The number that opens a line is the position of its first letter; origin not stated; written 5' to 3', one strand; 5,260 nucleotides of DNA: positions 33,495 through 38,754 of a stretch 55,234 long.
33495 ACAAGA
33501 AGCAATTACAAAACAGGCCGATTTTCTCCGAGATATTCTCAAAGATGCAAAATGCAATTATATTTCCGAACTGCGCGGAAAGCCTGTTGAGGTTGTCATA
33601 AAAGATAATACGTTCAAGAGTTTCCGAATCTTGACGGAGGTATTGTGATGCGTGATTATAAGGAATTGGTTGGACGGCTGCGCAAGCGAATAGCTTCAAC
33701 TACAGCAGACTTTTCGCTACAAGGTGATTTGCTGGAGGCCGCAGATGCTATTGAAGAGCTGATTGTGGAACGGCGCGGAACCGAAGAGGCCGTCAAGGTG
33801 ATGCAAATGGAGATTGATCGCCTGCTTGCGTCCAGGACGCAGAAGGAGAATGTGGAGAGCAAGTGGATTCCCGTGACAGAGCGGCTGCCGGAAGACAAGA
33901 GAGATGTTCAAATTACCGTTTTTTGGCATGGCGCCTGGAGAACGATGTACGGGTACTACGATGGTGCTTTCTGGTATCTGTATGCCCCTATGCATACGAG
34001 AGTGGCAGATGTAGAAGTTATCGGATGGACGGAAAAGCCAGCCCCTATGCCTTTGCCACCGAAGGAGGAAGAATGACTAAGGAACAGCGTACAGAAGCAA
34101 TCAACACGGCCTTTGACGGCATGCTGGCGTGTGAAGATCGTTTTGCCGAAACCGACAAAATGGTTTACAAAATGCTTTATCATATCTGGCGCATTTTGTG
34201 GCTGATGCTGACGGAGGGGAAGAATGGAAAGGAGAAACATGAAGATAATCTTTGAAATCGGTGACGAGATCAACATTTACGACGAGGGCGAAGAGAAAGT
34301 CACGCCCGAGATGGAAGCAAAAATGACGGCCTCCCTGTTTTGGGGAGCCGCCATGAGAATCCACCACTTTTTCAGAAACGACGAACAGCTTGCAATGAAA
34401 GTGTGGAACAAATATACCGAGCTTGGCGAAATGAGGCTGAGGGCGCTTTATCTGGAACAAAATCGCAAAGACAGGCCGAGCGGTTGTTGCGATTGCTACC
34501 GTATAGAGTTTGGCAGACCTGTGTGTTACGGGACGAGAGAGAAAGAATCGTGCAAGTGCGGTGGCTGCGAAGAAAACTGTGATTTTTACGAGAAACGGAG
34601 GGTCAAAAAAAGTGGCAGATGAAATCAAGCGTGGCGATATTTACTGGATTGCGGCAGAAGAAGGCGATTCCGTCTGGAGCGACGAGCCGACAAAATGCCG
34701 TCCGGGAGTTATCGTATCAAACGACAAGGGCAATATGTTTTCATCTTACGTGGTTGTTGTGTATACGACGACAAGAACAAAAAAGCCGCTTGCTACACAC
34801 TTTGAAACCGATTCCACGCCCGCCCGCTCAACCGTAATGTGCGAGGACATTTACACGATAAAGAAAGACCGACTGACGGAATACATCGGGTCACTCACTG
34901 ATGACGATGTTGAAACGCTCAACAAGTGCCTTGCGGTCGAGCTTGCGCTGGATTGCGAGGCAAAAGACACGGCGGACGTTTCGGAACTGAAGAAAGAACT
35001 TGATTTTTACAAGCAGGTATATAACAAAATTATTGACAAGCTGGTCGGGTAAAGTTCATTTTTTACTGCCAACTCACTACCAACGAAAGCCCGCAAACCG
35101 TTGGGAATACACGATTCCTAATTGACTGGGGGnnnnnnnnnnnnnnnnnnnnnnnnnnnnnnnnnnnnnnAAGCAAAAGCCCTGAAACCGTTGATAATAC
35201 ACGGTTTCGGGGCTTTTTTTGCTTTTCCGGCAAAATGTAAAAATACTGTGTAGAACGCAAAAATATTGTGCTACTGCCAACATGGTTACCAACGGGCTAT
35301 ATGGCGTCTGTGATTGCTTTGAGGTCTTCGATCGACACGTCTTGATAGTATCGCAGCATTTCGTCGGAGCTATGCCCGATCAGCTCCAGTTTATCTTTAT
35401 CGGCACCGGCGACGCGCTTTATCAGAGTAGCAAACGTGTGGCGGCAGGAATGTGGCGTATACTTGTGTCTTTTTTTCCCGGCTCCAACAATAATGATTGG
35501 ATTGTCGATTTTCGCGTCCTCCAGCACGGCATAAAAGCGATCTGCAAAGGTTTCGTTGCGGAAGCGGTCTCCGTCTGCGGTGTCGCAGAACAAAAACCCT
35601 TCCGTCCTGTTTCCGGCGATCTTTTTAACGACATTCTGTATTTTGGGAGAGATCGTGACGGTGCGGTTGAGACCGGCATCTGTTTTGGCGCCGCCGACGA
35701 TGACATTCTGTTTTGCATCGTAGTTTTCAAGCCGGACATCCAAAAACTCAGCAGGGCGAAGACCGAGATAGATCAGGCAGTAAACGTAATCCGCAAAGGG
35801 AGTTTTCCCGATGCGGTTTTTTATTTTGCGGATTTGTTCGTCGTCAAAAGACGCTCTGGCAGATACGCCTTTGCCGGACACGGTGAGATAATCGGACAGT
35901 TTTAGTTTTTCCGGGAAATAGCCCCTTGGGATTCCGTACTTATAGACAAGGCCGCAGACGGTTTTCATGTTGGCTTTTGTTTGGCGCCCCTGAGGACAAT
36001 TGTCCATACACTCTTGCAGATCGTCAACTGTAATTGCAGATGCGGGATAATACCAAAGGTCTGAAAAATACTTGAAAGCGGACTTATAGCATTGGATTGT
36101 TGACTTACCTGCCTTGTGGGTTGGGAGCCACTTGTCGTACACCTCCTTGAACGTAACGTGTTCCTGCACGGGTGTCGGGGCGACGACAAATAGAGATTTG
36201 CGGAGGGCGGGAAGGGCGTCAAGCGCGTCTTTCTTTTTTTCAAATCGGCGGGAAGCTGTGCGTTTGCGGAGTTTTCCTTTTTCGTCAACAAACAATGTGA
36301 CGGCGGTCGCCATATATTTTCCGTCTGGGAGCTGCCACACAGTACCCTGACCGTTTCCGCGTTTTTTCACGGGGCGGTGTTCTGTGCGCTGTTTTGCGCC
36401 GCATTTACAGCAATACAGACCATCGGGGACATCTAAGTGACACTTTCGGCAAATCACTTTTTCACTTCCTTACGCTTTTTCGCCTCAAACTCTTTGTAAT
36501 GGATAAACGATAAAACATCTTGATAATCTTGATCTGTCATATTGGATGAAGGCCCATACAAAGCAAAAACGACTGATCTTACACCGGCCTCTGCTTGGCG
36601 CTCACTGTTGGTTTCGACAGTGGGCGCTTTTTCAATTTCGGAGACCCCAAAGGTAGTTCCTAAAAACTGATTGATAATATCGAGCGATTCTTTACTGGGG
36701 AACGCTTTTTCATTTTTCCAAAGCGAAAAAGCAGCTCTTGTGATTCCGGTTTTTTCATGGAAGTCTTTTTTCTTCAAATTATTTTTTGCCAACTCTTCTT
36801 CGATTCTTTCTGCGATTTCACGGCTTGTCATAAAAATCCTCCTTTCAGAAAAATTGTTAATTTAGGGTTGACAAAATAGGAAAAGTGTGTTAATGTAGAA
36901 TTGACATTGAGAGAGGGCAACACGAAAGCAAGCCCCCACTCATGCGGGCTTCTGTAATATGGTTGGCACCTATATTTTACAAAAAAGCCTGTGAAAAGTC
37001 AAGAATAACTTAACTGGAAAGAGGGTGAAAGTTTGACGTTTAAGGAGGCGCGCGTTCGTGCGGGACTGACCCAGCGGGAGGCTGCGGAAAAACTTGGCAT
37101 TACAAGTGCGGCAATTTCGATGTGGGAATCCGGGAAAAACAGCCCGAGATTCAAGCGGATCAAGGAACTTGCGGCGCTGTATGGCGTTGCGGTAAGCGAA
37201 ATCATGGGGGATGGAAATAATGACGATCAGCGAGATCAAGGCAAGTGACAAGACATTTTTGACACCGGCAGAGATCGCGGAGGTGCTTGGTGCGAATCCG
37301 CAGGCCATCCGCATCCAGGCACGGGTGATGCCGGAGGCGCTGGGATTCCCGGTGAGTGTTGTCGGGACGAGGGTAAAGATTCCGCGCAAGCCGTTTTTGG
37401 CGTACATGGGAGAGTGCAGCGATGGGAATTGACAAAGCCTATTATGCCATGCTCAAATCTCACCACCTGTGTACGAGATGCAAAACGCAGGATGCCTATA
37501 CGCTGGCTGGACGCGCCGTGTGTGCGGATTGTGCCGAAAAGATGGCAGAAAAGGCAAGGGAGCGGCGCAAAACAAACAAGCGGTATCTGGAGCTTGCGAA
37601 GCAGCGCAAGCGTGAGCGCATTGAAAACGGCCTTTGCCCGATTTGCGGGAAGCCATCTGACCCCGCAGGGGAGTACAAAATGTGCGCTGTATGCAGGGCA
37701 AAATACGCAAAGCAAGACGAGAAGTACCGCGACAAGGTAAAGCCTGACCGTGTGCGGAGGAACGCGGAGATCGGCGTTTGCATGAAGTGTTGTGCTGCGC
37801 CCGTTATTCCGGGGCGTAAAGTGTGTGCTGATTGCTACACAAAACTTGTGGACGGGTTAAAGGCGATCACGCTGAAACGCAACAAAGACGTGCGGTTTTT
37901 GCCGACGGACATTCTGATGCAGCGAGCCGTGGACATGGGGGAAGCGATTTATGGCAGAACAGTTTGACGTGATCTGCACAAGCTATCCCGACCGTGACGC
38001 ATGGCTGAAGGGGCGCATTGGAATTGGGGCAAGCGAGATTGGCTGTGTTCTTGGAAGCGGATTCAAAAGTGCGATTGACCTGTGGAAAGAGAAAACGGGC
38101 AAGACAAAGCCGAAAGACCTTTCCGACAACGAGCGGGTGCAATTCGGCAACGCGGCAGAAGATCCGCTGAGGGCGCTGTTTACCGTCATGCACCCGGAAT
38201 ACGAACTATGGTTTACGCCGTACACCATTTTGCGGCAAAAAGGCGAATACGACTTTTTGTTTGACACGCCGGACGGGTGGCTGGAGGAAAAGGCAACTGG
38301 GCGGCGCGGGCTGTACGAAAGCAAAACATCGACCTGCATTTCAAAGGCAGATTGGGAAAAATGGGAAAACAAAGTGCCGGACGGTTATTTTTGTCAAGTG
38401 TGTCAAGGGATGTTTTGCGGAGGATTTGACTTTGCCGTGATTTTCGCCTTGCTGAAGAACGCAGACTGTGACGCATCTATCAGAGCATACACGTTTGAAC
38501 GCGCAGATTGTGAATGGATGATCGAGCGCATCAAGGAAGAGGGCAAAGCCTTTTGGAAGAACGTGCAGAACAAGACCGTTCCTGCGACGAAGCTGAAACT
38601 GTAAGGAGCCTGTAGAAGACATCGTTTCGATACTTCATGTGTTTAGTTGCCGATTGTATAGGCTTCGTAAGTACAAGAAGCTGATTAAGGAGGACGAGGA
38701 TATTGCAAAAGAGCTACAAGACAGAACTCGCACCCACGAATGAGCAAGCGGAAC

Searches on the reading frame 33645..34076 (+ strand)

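Call 45: search_protein_families(library=pfam, proteins=[window:33645-34076:+], max_evalue=0.01)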
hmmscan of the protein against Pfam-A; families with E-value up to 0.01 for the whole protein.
window:33645-34076:+ (143 aa): 1 family
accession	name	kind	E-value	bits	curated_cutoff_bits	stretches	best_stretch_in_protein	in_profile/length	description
PF04448.17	DUF551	-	0.0021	19.3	22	1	73-105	1-39/68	Protein of unknown function (DUF551)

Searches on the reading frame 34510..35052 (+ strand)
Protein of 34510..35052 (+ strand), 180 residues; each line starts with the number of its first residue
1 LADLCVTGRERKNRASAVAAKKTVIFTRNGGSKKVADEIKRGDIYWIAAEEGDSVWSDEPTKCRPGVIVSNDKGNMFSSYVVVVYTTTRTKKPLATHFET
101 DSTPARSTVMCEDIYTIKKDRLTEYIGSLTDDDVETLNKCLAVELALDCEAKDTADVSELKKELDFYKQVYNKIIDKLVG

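Call 45: search_protein_families(library=pfam, proteins=[window:34510-35052:+], max_evalue=0.01)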
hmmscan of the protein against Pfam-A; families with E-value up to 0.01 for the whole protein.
window:34510-35052:+ (180 aa): 1 family
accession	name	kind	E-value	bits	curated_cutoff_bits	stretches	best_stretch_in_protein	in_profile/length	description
PF02452.23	PemK_toxin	-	7.8e-20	71.6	23.1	1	40-143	1-107/109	PemK-like, MazF-like toxin of type II toxin-antitoxin system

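Call 84: search_protein_families(library=phrogs, proteins=[window:34510-35052:+], max_evalue=0.001)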
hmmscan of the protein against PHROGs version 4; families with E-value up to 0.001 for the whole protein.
window:34510-35052:+ (180 aa): 2 families
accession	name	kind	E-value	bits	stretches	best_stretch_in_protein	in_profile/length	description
phrog_1936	-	moron, auxiliary metabolic gene and host takeover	4.4e-29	102.7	1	36-163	6-137/188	MazF-like growth inhibitor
phrog_35650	-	moron, auxiliary metabolic gene and host takeover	3.3e-06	27.7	1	37-174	15-163/224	MazF-like growth inhibitor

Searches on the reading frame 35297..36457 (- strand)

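Call 83: search_protein_families(library=pfam, proteins=[window:35297-36457:-], max_evalue=0.001)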
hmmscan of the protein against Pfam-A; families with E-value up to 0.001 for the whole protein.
window:35297-36457:- (386 aa): 1 family
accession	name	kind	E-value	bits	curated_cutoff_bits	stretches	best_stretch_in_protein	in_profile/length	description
PF00589.27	Phage_integrase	-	1e-12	48.6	27.1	1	227-375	30-169/172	Phage integrase family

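Call 106: search_protein_families(library=phrogs, proteins=[window:35297-36457:-], max_evalue=0.0001)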
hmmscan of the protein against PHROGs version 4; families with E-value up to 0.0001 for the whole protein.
window:35297-36457:- (386 aa): 2 families
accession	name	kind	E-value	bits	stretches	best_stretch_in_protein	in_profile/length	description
phrog_1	-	integration and excision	5.1e-39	136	1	44-384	120-445/611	integrase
phrog_216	-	integration and excision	4.8e-15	56.4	1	204-382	56-232/301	integrase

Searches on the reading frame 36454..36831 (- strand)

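Call 83: search_protein_families(library=pfam, proteins=[window:36454-36831:-], max_evalue=0.001)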
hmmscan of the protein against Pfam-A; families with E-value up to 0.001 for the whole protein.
window:36454-36831:- (125 aa): 1 family
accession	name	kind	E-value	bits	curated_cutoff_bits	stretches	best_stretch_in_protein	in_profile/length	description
PF13443.12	HTH_26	-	2.9e-06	27.9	22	1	9-62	1-55/63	Cro/C1-type HTH DNA-binding domain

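Call 106: search_protein_families(library=phrogs, proteins=[window:36454-36831:-], max_evalue=0.0001)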
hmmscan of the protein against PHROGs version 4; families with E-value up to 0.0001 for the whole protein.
window:36454-36831:- (125 aa): 4 families
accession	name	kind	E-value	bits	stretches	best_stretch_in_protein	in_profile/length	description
phrog_8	-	transcription regulation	4.9e-08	33.8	1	1-59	72-130/346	transcriptional regulator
phrog_3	-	transcription regulation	2.3e-06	28.6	1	3-80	86-159/430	transcriptional repressor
phrog_2967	-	transcription regulation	1e-05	26.2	1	4-60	9-65/225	transcriptional regulator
phrog_4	-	transcription regulation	2.9e-05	24.2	1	5-61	132-188/400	transcriptional repressor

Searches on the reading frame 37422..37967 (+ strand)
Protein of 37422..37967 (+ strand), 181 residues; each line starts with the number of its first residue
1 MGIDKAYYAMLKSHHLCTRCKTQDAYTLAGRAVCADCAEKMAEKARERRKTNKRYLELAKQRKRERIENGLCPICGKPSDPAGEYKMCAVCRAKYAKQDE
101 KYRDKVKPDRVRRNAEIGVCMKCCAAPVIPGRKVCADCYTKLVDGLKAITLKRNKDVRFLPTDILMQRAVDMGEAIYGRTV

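Call 83: search_protein_families(library=pfam, proteins=[window:37422-37967:+], max_evalue=0.001)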
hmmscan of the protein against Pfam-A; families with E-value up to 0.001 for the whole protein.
window:37422-37967:+ (181 aa): 1 family
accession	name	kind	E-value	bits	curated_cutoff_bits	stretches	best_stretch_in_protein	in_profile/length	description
PF18912.6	DZR_2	-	1.8e-05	24.9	27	0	72-95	10-31/56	Double zinc ribbon domain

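Call 106: search_protein_families(library=phrogs, proteins=[window:37422-37967:+], max_evalue=0.0001)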
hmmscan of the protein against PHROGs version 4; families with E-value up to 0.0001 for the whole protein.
window:37422-37967:+ (181 aa): 0 families

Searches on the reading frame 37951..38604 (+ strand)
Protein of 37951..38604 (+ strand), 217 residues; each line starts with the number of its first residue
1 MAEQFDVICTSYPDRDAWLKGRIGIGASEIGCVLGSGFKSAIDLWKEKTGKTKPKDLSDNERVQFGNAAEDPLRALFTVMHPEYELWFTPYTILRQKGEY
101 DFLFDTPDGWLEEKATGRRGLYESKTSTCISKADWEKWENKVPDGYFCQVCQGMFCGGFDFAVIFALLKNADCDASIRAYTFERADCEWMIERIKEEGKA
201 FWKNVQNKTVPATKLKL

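Call 83: search_protein_families(library=pfam, proteins=[window:37951-38604:+], max_evalue=0.001)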
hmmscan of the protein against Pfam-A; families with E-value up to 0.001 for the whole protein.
window:37951-38604:+ (217 aa): 1 family
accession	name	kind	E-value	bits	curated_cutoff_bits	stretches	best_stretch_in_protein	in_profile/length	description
PF09588.16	YqaJ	-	1.3e-14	55.2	22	1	20-159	4-149/150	YqaJ-like viral recombinase domain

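Call 106: search_protein_families(library=phrogs, proteins=[window:37951-38604:+], max_evalue=0.0001)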
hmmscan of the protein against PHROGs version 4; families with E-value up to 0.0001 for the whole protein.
window:37951-38604:+ (217 aa): 1 family
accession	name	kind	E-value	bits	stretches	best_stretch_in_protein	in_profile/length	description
phrog_434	-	DNA, RNA and nucleotide metabolism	1.1e-35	124.5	1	7-213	49-244/372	RecE-like recombination exonuclease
